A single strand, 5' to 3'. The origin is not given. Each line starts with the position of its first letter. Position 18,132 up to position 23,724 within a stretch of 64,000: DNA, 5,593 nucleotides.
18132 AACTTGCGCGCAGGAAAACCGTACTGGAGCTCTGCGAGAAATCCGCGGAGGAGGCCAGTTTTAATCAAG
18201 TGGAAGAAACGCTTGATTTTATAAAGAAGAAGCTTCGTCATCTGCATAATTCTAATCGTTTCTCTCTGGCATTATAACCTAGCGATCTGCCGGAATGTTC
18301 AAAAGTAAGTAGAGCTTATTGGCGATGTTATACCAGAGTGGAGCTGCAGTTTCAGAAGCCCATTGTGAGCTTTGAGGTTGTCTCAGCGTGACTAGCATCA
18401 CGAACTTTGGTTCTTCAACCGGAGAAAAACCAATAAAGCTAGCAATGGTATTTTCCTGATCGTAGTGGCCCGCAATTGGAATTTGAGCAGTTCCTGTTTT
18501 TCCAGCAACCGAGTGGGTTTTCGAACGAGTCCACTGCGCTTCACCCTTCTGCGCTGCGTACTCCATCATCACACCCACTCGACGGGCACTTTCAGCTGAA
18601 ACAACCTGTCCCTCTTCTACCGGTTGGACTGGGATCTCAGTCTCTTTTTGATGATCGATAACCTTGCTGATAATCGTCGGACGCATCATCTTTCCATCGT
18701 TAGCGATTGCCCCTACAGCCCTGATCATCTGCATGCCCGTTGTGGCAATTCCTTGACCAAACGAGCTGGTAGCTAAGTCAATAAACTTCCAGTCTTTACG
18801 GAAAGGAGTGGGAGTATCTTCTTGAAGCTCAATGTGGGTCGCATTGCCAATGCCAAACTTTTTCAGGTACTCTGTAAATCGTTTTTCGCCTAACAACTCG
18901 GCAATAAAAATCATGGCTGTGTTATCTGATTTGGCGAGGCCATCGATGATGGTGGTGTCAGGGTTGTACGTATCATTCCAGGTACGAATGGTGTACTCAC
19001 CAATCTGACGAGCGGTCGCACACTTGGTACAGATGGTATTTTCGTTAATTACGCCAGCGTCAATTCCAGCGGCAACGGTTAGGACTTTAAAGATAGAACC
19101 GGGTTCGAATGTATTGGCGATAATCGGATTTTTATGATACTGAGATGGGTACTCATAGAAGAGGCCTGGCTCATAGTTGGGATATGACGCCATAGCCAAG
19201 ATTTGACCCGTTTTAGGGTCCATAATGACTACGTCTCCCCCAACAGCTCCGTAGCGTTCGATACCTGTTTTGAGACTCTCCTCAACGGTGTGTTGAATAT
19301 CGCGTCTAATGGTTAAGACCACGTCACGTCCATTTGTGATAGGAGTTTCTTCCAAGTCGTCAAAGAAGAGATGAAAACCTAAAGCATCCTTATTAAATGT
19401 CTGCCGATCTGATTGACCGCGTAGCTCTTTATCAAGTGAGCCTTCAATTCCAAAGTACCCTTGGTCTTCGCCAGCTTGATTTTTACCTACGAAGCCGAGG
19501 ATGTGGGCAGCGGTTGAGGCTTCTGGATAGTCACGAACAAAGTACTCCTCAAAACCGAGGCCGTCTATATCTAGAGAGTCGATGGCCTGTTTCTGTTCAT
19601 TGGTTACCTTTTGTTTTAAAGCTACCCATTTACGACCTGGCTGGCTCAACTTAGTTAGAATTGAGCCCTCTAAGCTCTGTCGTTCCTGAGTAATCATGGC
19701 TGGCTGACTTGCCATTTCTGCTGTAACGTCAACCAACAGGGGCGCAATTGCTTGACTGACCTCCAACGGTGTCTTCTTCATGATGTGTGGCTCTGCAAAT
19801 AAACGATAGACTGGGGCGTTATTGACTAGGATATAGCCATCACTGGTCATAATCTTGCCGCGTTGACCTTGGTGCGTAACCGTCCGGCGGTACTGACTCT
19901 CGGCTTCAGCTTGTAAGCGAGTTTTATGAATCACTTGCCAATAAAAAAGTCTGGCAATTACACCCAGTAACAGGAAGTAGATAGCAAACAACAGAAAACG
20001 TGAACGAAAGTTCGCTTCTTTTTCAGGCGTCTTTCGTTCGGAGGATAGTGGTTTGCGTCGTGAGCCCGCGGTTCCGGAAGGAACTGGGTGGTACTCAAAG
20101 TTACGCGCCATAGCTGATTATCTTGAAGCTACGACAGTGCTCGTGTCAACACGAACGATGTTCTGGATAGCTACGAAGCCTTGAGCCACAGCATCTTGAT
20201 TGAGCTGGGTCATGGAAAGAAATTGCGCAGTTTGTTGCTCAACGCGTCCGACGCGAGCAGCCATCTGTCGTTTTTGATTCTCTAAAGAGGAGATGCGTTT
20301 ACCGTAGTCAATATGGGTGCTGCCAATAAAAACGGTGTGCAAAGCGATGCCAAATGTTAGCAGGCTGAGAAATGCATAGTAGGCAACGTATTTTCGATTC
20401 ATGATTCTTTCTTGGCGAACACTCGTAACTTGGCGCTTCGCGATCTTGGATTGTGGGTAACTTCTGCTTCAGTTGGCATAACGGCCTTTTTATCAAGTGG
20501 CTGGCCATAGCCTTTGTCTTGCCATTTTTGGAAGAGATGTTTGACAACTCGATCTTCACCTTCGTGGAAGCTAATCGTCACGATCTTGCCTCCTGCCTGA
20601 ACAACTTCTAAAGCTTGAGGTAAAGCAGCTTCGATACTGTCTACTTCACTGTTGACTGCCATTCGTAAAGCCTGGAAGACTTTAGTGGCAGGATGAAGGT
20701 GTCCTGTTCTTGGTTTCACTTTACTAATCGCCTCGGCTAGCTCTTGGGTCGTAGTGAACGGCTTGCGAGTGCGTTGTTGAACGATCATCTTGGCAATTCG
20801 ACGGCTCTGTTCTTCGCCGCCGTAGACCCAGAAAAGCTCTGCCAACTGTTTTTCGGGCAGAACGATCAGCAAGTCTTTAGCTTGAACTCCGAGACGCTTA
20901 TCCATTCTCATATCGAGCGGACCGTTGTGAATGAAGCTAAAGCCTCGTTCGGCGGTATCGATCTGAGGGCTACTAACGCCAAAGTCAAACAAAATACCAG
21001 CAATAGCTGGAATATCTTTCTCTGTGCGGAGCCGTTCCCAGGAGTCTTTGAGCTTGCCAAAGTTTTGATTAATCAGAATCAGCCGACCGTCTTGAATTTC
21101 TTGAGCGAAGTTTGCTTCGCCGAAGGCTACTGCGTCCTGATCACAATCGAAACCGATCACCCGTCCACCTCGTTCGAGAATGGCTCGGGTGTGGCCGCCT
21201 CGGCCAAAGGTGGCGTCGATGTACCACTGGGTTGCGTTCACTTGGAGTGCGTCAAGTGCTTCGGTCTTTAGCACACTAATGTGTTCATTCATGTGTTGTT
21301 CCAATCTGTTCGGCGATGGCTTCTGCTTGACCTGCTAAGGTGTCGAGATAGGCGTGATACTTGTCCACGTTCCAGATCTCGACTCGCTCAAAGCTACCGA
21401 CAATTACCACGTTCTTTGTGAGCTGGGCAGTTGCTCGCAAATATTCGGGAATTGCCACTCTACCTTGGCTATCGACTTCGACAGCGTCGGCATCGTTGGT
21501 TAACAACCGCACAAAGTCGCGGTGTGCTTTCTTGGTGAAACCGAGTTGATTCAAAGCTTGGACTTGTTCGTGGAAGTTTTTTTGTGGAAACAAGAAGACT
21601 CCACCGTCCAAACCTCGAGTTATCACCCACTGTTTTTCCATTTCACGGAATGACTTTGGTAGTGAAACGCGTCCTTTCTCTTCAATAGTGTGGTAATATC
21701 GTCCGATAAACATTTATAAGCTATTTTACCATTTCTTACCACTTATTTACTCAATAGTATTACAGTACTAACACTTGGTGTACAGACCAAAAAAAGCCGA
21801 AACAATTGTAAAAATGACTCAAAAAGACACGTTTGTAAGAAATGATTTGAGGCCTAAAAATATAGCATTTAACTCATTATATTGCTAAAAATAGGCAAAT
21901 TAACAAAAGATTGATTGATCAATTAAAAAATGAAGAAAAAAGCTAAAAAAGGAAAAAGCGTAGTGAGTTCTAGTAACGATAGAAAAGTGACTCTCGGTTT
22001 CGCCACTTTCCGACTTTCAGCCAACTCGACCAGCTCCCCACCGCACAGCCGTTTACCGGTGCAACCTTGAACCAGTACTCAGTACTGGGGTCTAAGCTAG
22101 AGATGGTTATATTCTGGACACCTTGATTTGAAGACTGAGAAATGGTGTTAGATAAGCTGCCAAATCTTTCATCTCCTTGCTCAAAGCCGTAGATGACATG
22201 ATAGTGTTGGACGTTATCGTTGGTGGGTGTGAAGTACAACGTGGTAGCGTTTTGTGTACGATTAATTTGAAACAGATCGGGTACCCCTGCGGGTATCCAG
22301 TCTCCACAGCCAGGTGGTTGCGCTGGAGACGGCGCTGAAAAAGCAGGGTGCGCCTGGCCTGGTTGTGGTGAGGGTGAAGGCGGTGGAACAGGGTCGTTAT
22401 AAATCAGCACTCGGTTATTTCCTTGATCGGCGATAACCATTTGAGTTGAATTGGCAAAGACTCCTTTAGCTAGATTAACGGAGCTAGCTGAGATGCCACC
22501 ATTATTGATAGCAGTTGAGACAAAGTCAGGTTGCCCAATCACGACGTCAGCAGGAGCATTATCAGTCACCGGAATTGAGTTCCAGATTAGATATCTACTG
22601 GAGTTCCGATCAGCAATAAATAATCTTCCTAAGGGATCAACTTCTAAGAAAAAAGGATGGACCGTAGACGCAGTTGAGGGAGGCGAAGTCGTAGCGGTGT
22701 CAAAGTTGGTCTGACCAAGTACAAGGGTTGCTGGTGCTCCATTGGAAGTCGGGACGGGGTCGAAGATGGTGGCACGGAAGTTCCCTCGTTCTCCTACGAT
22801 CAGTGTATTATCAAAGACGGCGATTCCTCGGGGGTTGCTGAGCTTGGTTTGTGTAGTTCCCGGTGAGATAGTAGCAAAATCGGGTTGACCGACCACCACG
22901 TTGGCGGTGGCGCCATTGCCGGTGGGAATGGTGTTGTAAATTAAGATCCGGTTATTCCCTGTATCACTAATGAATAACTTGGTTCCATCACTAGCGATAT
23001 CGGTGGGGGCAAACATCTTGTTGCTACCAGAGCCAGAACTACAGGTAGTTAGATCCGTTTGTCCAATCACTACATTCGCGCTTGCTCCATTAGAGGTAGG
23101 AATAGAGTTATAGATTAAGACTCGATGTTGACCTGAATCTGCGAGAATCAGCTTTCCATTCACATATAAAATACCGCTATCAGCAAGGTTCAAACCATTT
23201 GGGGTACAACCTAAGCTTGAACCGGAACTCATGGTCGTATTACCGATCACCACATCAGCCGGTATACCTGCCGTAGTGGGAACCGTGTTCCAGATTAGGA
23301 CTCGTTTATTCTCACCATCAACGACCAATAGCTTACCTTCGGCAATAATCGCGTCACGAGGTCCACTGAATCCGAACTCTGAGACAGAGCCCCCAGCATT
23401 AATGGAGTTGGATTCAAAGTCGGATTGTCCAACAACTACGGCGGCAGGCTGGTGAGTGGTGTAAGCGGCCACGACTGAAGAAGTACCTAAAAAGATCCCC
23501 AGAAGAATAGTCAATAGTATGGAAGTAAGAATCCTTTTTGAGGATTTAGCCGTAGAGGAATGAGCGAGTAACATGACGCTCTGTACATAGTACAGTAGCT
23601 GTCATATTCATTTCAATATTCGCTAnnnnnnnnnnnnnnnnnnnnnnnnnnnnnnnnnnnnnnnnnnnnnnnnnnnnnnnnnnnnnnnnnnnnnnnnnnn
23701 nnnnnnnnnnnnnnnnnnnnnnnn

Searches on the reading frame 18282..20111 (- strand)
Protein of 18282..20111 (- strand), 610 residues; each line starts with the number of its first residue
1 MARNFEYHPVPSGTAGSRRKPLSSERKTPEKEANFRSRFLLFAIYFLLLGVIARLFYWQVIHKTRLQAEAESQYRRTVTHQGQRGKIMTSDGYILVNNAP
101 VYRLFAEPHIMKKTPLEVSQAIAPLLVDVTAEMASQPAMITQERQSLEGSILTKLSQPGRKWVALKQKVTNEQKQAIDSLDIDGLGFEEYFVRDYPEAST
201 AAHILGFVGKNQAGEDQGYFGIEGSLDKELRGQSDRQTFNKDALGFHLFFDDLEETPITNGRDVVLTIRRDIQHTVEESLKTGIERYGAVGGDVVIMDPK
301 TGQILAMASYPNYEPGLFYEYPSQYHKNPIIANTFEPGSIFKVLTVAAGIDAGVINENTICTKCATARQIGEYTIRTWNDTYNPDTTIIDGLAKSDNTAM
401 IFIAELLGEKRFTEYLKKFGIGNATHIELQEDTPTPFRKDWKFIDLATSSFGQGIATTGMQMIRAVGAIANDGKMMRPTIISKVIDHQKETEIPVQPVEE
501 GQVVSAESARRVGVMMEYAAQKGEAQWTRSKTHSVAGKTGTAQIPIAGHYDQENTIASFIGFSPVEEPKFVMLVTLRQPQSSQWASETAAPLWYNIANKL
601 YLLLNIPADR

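Call 12: search_protein_families(library=pfam, proteins=[window:18282-20111:-], max_evalue=0.001)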
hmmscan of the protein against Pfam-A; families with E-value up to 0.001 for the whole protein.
window:18282-20111:- (610 aa): 3 families
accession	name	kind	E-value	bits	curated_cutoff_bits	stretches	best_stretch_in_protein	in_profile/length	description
PF00905.27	Transpeptidase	-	2.3e-67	227.8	22.1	1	294-596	3-297/299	Penicillin binding protein transpeptidase domain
PF03717.20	PBP_dimer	-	1.2e-18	68.6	24.4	1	81-245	3-173/180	Penicillin-binding Protein dimerisation domain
PF21922.1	PBP_dimer_2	-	7.1e-05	23.4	27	1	190-240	22-67/83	Penicillin binding protein A dimerisation domain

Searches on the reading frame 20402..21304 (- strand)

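Call 12: search_protein_families(library=pfam, proteins=[window:20402-21304:-], max_evalue=0.001)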
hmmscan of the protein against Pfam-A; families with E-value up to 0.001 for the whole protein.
window:20402-21304:- (301 aa): 1 family
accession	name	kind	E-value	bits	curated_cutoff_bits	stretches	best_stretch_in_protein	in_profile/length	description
PF01795.25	Methyltransf_5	-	1.9e-88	297.4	27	1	7-298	3-308/309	MraW methylase family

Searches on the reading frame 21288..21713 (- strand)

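Call 12: search_protein_families(library=pfam, proteins=[window:21288-21713:-], max_evalue=0.001)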
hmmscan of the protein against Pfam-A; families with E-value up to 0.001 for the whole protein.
window:21288-21713:- (142 aa): 1 family
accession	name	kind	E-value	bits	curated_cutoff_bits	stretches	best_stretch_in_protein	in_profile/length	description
PF02381.23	MraZ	-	7.2e-28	96.8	23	2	74-127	4-57/72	MraZ protein, putative antitoxin-like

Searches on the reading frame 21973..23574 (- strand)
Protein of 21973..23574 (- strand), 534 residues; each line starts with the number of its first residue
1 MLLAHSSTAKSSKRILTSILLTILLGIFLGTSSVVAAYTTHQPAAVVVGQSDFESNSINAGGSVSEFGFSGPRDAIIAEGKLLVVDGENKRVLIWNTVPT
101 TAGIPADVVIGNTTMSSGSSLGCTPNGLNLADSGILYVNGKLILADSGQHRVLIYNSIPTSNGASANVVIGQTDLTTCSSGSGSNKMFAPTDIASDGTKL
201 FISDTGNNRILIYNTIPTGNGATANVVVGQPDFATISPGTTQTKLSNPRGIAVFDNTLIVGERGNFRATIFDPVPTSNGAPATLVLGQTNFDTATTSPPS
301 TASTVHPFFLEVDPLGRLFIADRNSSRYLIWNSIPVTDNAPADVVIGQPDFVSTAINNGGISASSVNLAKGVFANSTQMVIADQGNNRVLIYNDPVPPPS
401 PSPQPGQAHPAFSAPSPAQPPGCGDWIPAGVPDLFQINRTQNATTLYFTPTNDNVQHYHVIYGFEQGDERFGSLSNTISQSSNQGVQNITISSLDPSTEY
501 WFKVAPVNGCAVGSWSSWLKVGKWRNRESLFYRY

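Call 12: search_protein_families(library=pfam, proteins=[window:21973-23574:-], max_evalue=0.001)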
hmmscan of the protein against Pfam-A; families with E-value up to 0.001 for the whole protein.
window:21973-23574:- (534 aa): 2 families
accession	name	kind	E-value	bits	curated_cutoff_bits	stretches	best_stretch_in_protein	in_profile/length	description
PF01436.27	NHL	-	1.5e-16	59.9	20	0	245-267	1-24/28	NHL repeat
PF00041.27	fn3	-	2.2e-06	28.2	25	1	435-520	6-82/84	Fibronectin type III domain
